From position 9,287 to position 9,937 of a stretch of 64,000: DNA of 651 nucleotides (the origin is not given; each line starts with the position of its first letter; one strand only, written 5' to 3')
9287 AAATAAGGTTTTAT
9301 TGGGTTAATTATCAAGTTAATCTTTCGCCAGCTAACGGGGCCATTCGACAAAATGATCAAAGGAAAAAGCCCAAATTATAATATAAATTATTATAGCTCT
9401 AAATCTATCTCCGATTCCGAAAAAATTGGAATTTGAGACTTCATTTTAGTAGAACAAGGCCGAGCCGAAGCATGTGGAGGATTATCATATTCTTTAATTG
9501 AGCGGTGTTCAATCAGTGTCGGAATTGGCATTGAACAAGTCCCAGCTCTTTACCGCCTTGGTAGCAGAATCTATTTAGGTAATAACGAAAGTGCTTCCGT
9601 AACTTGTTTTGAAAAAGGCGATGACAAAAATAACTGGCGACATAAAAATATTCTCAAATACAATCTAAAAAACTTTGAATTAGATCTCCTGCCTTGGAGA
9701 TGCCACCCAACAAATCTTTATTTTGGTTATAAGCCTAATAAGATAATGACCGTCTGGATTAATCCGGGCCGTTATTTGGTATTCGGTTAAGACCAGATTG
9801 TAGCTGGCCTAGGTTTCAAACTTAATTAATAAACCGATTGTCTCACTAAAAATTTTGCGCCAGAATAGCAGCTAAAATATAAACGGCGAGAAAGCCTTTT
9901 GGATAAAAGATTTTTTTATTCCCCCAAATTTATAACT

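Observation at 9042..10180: Perfect 234-bp inverted repeat fuses the 5' ends of two divergent pilin genes around a 671-bp non-coding core (candidate recombinational switch)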

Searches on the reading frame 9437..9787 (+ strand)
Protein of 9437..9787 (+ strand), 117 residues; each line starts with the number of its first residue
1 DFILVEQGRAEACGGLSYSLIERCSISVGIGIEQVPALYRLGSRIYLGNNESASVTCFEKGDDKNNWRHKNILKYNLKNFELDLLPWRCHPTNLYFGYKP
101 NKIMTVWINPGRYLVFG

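Call 23: search_protein_families(library=pfam, proteins=[window:9437-9787:+], max_evalue=1)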
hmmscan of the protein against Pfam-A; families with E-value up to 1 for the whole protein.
seq(117 aa): 0 families

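Call 24: search_protein_families(library=ncbifam, proteins=[window:9437-9787:+], max_evalue=1)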
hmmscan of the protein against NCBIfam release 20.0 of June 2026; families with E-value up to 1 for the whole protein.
seq(117 aa): 0 families

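Call 34: search_protein_representatives(protein=window:9437-9787:+)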
Query: 117 residues. Proteins with E-value up to 0.001 (for the whole library): 27; up to 1e-10: 7; up to 1e-30: 1. The best 27 are listed.
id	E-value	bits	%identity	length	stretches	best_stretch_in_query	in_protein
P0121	9.4e-77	271.3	100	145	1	1-117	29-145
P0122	6.7e-21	90.8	42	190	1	2-115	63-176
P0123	3.7e-17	78.7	38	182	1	2-117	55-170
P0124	2.1e-15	73.0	40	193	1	2-111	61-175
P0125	1.6e-13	66.9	37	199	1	2-110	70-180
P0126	2.2e-13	66.5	38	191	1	2-116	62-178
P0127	2.8e-13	66.1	39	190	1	2-112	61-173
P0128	9.8e-10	54.7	33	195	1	2-110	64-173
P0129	6.3e-09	52.1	37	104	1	29-111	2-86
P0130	6.7e-09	52.0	33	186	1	2-114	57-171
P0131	1.0e-08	51.4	32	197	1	11-111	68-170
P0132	1.4e-07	47.7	34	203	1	2-111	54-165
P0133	2.3e-07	47.0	39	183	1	2-91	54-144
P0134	9.0e-07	45.1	33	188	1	3-110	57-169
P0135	1.2e-06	44.7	35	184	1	2-111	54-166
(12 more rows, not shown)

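Call 37: find_encoding_contigs(protein=P0121, flank=5000, max_places=10)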
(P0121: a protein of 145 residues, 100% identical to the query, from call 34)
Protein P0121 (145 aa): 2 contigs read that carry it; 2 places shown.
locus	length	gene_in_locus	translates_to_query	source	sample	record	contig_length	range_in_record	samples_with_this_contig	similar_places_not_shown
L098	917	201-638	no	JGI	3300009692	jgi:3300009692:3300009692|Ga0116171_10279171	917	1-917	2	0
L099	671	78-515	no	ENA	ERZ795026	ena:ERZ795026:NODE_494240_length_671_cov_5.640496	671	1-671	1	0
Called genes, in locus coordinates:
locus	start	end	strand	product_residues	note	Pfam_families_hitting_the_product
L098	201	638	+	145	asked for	-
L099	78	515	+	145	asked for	-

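Call 38: search_protein_families(library=pfam, proteins=[P0122, P0123, P0124, P0125, P0126], max_evalue=1)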
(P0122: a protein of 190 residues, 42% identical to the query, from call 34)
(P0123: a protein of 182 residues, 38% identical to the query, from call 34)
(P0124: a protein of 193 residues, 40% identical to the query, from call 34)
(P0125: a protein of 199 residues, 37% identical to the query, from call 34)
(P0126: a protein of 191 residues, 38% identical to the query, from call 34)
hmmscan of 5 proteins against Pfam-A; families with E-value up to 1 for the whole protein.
P0122 (190 aa): 0 families

P0123 (182 aa): 0 families

P0124 (193 aa): 0 families

P0125 (199 aa): 0 families

P0126 (191 aa): 0 families

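Call 39: list_cluster_members(proteins=[P0122, P0123, P0124, P0126, P0127])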
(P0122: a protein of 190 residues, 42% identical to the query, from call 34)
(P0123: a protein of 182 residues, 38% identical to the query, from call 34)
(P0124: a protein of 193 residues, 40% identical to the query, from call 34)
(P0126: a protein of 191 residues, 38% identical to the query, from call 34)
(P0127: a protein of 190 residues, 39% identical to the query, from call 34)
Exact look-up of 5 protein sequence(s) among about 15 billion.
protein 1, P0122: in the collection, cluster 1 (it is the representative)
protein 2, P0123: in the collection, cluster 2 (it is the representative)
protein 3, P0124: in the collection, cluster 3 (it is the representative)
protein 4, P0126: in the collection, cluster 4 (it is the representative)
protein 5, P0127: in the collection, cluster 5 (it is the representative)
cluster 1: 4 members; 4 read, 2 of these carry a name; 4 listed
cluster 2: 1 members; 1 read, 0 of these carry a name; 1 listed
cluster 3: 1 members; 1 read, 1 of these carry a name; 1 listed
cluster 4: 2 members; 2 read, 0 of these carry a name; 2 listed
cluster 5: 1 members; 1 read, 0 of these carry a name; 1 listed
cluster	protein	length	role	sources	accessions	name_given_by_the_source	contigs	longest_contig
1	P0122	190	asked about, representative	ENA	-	-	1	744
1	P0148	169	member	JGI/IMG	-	hypothetical protein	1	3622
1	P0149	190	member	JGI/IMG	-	hypothetical protein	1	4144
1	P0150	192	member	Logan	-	-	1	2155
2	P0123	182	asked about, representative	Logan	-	-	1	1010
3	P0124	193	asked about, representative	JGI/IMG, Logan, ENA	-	hypothetical protein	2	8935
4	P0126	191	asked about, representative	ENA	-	-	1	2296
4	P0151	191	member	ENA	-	-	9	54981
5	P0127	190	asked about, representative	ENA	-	-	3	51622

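Call 40: find_encoding_contigs(protein=P0149, flank=5000, max_places=3)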
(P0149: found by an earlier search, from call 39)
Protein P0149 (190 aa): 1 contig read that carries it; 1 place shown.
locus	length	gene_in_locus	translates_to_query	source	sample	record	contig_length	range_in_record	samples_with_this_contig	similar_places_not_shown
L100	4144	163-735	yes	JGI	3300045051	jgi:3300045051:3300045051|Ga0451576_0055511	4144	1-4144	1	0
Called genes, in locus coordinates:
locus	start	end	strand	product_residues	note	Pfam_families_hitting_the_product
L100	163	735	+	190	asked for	-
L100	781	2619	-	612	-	PF00270:DEAD (weak), PF04851:ResIII, PF17757:UvrB_inter, PF27431:UvrB_3rd, PF00271:Helicase_C, PF12344:UvrB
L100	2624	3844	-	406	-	PF07690:MFS_1, PF12832:MFS_1_like (weak), PF00083:Sugar_tr, PF07690:MFS_1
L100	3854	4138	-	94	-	PF00173:Cyt-b5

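Call 72: search_solved_structures(query=A2, max_evalue=1)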
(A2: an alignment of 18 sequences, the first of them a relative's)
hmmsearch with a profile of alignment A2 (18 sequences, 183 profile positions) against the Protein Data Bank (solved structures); distinct sequences matched with E-value up to 1: 0.

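Call 81: predict_structure(alignment_id=A2)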
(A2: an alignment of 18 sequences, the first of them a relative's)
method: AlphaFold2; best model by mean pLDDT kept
length: 190 residues; sequences in the alignment: 18
mean_pLDDT: 90.8   pTM: 0.79
mean pLDDT of the five models: 90.8, 90.3, 90.1, 89.7, 87.8
residues with pLDDT >= 90: 140; 70-90: 40; 50-70: 8; < 50: 2
segments of 3 or more residues with pLDDT < 50: none
pLDDT, mean of each block of 10 residues (from residue 1): 82 58 89 88 92 93 89 94 97 84 96 96 90 98 97 98 96 94 95
secondary structure, 60 per line:
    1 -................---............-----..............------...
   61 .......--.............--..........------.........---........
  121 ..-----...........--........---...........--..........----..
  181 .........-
elements in order: H2-17 E21-32 E38-51 E58-67 E70-82 E85-94 E101-109 E113-122 E128-138 E141-148 E152-162 E165-174 E179-189

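Call 83: fold_search(model_id=the predicted structure, library=pdb)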
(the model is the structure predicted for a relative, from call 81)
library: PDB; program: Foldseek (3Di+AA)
matches with E <= 10: 1217; with E <= 0.001: 58
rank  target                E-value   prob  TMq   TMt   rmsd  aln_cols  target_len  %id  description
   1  7prn                  1.2e-05  1.00  0.43  0.32   8.4       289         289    8  E1M, D97A, E99A MUTANT OF RH. BLASTICA PORIN (released 1998-08-12)
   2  5prn                  1.2e-05  1.00  0.42  0.32   8.4       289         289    8  E1M, Y96W, S119W MUTANT OF RH. BLASTICA PORIN (released 1998-08-12)
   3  1prn                  1.2e-05  1.00  0.42  0.31   8.4       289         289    8  REFINED STRUCTURE OF PORIN FROM RHODOPSEUDOMONAS BLASTICA AND COMPARISON WITH THE PORIN FROM RHODOBACTER CAPSULATUS (released 1994-10-15)
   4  2prn                  1.3e-05  1.00  0.42  0.32   8.0       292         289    8  RHODOPSEUDOMONAS BLASTICA PORIN, TRIPLE MUTANT E1M, E99W, A116W (released 1999-01-13)
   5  3prn                  1.6e-05  1.00  0.41  0.31  10.3       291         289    8  E1M, A104W MUTANT OF RH. BLASTICA PORIN (released 1998-08-12)
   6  8prn                  2.1e-05  1.00  0.41  0.31  10.3       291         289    8  E1M, K50A, R52A, D97A, E99A MUTANT OF RH. BLASTICA PORIN (released 1998-08-12)
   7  6prn                  2.2e-05  1.00  0.42  0.31  10.3       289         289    8  E1M, K50A, R52A MUTANT OF RH. BLASTICA PORIN (released 1998-08-12)
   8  4fqe                  3.1e-05  1.00  0.58  0.64   4.6       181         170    9  KdgM porin (released 2013-06-26)
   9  6ehb_B                6.2e-05  1.00  0.44  0.29   7.9       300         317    9  OmpU, an outer membrane protein, of Vibrio cholerae (released 2018-04-25)
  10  2f1c                  7.2e-05  1.00  0.52  0.42   7.4       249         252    6  Crystal structure of the monomeric porin OmpG (released 2006-06-27)
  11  4pr7_A                1.0e-04  1.00  0.60  0.66   4.5       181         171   10  KdgM porin in complex with disordered oligogalacturonate (released 2014-06-11)
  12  3nsg_A                1.0e-04  1.00  0.36  0.25   8.5       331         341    8  Crystal Structure of OmpF, an Outer Membrane Protein from Salmonella typhi (released 2011-07-13)
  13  2wjq                  1.1e-04  1.00  0.53  0.50   5.9       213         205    9  NanC porin structure in hexagonal crystal form. (released 2009-10-13)
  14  4d64_A                1.2e-04  1.00  0.40  0.25   9.8       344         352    7  Structure of porin Omp-Pst1 from P. stuartii; the crystallographic symmetry generates a dimer of trimers. (released 2016-03-09)
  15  1k24                  1.3e-04  1.00  0.33  0.27  15.9       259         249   12  Crystal Structure of the OpcA Outer Membrane Adhesin/Invasin from Neisseria meningitidis (released 2002-03-27)
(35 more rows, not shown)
